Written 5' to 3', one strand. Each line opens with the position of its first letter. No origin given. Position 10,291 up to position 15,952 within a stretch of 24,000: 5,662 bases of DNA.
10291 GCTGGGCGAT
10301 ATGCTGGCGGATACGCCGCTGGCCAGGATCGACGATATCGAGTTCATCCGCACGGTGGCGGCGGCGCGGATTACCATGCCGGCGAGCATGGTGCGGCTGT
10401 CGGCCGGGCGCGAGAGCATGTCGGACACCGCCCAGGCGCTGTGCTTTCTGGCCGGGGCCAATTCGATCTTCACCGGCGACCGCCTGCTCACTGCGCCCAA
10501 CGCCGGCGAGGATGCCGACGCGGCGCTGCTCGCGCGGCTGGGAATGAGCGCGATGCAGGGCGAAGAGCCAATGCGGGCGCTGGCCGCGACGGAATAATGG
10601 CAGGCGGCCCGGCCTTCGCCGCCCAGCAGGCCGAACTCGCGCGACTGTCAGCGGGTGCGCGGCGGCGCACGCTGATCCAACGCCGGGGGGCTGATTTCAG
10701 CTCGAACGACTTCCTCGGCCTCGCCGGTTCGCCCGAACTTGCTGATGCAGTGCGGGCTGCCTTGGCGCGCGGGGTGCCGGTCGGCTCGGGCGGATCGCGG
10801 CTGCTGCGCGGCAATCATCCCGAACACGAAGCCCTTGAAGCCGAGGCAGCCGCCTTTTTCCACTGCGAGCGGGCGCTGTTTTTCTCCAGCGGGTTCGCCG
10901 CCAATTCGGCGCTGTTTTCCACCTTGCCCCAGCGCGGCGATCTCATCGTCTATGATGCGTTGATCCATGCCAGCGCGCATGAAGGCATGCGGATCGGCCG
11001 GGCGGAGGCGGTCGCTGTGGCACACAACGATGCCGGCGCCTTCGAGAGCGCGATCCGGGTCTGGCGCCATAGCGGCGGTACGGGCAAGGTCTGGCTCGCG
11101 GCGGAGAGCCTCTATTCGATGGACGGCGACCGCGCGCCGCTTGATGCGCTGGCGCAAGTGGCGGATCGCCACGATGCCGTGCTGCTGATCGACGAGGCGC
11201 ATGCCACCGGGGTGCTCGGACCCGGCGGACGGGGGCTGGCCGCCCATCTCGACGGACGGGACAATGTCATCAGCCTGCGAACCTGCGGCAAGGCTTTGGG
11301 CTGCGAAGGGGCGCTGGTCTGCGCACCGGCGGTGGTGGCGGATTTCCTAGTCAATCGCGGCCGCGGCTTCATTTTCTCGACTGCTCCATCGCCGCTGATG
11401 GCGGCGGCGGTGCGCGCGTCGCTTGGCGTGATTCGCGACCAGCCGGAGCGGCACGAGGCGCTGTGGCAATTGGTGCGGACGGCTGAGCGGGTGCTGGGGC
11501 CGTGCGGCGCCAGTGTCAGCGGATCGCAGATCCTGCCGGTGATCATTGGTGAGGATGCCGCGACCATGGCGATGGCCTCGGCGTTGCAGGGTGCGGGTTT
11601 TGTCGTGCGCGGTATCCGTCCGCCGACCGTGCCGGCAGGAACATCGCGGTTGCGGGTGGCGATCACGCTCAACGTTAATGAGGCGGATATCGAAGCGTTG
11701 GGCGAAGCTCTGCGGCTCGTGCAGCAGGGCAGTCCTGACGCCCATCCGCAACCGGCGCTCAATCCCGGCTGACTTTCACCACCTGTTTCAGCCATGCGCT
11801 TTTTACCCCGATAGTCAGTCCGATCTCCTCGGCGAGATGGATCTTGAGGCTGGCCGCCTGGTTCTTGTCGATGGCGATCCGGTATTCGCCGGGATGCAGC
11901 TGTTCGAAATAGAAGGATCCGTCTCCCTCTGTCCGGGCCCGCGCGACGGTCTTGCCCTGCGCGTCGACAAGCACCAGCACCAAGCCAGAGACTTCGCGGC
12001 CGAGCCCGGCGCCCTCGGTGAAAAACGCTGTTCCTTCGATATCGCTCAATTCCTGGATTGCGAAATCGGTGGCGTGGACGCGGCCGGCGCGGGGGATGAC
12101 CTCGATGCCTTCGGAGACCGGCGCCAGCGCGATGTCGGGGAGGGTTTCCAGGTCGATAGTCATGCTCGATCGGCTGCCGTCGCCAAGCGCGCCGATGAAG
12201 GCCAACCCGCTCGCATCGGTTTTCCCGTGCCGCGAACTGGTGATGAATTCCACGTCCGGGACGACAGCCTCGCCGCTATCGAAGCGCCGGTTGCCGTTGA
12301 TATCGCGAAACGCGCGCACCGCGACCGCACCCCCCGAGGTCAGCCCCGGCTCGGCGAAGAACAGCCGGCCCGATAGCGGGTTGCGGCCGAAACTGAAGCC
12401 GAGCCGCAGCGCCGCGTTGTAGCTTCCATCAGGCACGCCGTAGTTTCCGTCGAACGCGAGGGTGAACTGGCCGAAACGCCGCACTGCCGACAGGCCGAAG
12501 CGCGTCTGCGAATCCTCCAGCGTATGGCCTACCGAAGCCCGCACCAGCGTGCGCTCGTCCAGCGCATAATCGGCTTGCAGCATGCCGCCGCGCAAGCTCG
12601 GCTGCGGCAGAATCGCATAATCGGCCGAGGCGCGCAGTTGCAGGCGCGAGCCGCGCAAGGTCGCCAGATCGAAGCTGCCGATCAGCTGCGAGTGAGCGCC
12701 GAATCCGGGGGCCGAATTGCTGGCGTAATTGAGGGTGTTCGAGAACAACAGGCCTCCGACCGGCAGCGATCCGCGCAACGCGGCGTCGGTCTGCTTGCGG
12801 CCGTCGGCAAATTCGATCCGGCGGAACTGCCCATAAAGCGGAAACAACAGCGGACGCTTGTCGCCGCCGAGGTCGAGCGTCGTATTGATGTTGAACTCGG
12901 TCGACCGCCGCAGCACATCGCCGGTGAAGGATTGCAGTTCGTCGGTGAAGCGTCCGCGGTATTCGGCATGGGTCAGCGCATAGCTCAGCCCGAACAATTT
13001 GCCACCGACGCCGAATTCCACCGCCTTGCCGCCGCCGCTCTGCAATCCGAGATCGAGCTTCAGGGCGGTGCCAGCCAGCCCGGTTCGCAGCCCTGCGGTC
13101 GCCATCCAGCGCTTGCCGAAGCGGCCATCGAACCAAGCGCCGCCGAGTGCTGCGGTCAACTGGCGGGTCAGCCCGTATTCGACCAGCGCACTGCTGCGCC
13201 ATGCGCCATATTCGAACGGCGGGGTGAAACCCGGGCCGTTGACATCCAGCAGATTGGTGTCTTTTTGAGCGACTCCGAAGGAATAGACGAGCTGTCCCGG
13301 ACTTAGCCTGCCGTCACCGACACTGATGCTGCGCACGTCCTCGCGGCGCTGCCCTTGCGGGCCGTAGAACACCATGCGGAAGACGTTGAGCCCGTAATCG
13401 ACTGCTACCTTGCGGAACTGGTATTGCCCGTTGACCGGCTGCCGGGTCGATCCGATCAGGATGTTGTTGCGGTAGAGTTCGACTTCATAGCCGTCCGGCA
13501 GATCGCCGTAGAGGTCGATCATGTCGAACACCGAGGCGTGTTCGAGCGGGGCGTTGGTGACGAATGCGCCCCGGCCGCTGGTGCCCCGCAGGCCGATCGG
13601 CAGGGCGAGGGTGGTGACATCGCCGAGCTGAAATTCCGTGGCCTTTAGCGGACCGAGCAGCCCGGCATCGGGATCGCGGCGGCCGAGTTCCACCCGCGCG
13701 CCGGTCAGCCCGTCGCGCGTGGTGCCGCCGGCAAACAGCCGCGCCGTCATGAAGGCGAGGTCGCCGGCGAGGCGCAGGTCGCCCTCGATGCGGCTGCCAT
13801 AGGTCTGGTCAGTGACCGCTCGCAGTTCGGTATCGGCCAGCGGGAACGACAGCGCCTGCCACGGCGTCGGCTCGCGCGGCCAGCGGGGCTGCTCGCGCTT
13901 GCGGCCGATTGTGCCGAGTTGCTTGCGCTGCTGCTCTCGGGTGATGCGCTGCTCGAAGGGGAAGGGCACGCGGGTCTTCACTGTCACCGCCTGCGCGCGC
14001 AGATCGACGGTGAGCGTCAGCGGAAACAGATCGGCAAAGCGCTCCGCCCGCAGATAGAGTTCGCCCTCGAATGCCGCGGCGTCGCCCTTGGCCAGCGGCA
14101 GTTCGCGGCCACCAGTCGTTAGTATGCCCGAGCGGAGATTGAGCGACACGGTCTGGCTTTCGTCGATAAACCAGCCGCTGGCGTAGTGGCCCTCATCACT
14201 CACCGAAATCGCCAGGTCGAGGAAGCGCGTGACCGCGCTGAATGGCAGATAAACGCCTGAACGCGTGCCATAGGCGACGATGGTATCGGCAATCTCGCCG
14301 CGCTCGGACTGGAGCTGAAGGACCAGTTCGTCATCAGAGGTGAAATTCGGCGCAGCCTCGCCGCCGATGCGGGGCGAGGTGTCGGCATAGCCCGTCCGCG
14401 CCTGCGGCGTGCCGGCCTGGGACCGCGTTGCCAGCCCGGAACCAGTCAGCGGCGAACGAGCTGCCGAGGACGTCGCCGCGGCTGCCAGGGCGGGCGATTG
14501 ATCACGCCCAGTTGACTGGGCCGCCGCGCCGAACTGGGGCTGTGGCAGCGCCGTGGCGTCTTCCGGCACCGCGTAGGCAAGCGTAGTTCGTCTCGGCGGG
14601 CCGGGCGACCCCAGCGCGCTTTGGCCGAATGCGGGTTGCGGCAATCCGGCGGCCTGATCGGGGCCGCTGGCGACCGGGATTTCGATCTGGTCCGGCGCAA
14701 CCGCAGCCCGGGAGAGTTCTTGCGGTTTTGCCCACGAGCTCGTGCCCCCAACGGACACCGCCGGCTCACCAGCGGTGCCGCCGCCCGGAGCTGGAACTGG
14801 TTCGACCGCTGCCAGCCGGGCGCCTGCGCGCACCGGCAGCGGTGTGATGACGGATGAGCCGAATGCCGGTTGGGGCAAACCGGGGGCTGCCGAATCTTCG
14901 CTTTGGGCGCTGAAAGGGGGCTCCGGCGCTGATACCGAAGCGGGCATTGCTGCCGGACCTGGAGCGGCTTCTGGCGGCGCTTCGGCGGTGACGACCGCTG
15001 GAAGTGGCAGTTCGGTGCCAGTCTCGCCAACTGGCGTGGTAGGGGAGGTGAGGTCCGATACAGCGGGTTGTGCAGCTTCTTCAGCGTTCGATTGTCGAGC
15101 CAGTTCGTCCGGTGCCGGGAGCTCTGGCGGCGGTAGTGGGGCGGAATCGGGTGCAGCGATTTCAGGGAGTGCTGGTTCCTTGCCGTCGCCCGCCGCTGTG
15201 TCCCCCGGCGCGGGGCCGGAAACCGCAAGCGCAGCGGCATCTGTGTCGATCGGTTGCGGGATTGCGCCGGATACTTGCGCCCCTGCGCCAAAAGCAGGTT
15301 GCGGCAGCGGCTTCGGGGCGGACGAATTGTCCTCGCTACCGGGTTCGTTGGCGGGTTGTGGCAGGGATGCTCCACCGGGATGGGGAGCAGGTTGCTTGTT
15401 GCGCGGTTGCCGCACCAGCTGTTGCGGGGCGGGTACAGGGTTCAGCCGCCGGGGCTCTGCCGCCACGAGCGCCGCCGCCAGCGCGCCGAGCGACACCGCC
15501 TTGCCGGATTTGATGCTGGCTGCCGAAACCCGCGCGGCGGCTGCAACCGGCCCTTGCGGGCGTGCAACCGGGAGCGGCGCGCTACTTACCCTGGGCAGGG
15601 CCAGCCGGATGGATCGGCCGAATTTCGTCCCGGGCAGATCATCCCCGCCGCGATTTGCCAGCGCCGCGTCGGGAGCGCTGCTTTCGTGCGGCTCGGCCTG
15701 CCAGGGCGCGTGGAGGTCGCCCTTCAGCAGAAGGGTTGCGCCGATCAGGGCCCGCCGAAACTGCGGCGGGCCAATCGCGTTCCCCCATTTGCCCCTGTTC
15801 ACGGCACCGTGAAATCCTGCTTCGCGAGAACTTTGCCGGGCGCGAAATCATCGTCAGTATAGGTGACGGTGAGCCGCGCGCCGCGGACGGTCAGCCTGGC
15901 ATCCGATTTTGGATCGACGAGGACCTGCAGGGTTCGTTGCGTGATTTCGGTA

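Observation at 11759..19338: Six-gene operon encoding a divergent, apparently uncharacterised chaperone-usher-like fibre system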

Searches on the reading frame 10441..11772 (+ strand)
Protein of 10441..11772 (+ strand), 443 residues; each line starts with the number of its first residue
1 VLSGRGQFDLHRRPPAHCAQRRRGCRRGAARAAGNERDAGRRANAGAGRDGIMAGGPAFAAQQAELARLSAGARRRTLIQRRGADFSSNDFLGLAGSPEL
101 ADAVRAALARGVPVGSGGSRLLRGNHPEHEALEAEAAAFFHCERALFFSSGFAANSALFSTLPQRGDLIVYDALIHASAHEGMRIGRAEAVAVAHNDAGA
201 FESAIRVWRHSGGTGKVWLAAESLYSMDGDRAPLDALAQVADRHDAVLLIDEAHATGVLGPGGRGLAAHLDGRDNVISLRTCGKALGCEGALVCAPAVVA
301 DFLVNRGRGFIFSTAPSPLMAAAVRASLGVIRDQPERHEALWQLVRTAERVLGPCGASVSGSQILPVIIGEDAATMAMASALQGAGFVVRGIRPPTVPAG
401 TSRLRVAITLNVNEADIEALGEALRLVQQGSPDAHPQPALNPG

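Call 82: search_protein_families(library=pfam, proteins=[window:10441-11772:+], max_evalue=0.00001)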
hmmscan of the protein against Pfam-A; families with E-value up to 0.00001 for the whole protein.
window:10441-11772:+ (443 aa): 2 families
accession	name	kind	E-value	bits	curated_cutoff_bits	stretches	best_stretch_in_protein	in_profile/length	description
PF00155.27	Aminotran_1_2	-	5.4e-43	148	19.7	1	85-423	5-360/361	Aminotransferase class I and II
PF01053.26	Cys_Met_Meta_PP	-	6e-06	25.5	27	1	123-259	48-181/381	Cys/Met metabolism PLP-dependent enzyme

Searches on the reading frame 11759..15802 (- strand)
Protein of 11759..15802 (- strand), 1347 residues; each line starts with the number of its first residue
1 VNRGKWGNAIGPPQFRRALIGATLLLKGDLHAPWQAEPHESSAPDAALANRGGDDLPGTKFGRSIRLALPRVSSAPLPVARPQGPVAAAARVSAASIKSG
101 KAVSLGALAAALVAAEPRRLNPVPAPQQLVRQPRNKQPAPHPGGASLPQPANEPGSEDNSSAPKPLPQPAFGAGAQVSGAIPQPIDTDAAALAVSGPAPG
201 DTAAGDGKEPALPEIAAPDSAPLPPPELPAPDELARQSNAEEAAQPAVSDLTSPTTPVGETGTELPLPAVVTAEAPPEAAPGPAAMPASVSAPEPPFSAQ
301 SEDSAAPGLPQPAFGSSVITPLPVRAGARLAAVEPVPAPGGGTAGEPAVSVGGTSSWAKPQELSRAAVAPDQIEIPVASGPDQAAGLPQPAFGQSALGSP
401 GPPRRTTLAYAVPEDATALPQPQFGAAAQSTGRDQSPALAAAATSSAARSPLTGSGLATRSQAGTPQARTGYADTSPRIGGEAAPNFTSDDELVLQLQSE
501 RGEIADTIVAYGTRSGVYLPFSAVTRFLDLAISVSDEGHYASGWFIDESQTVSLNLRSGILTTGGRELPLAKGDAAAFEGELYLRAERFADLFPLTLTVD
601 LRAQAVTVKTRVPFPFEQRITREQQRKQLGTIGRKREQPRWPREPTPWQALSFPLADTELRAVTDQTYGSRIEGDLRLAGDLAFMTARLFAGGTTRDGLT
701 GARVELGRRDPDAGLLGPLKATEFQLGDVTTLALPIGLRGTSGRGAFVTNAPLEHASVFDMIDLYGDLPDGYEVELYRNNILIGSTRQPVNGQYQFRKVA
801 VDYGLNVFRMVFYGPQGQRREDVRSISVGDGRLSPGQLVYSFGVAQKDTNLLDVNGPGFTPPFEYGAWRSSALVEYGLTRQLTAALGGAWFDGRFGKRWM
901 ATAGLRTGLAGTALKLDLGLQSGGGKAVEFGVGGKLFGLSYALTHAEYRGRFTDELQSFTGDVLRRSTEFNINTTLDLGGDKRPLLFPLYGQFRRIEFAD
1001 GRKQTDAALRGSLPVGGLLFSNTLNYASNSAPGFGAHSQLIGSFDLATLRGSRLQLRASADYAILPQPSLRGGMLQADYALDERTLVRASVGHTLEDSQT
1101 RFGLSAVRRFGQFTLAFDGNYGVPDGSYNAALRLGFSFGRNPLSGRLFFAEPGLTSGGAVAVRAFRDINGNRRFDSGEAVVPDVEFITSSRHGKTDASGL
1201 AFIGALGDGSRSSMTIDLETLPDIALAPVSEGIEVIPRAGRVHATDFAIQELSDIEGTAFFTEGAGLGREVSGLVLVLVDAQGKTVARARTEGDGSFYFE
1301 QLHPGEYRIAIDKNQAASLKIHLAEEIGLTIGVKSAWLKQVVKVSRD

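Call 3: search_protein_families(library=pfam, proteins=[window:11759-15802:-], max_evalue=1)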
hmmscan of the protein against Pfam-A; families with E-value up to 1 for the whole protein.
window:11759-15802:- (1347 aa): 5 families
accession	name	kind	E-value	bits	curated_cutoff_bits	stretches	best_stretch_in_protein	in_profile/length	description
PF17210.9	SdrD_B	-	2.2e-06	28.2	29.7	1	1271-1315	24-68/112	SdrD B-like domain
PF13620.12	CarboxypepD_reg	-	6.4e-06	26.9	32.3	1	1268-1317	11-60/82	Carboxypeptidase regulatory-like domain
PF17802.7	SpaA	-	0.024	15.2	23.1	1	1270-1309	15-56/91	Prealbumin-like fold domain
PF11974.14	bMG3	-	0.05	14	34.9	1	1245-1303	2-60/103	Bacterial alpha-2-macroglobulin MG3 domain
PF09912.14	DUF2141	-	0.21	12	24.4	0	1158-1189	54-85/112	Uncharacterized protein conserved in bacteria (DUF2141)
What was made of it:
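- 11765..12331 (-): Two C-terminal periplasmic beta-sandwich domains of the usher. The last one is prealbumin-like. Sub-threshold SdrD_B and CarboxypepD_reg matches at 1268-1317 (call 3).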

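Call 4: search_protein_families(library=ncbifam, proteins=[window:11759-15802:-], max_evalue=1)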
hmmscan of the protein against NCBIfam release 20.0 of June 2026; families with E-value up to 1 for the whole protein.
window:11759-15802:- (1347 aa): 1 family
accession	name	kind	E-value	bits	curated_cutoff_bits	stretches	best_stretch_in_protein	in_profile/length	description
NF058648.1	ECF_sub_HI1622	equivalog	0.0012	18.8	100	1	1247-1315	19-84/180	NikL family nickel/cobalt ECF transporter subunit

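Call 7: search_solved_structures(query=window:11759-15802:-, max_evalue=10)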
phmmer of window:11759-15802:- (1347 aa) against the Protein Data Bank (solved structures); distinct sequences matched with E-value up to 10: 2.
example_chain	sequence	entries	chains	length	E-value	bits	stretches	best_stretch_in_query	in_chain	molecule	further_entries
4v4c_B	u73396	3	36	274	0.96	10.1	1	1260-1314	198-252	Pyrogallol hydroxytransferase small subunit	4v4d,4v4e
6m5y_A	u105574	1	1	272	1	10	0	748-802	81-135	Galectin-1,Galectin-1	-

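Call 8: find_homologous_proteins(query=window:11759-15802:-, max_evalue=0.001)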
Query window:11759-15802:- (1347 aa): 5 proteins with E <= 0.001 among 8000 candidates.
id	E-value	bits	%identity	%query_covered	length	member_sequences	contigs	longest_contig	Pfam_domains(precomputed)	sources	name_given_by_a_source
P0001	0.0e+0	2109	91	79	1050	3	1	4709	PF13620.13,PF17210.10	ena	-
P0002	0.0e+0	2020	92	74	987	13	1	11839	PF13620.13,PF17210.10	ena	-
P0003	0.0e+0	1419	68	71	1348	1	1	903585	PF13620.13,PF22904.4,PF17210.10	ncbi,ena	-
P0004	0.0e+0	1122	-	-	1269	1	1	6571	PF13620.13,PF17210.10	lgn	-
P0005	0.0e+0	1120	55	75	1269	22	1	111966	PF13620.13,PF17210.10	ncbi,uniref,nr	ncbi:hypothetical protein [Novosphingobium sp. NDB2Meth1]|uniref:hypothetical protein n=1 Tax=Novosp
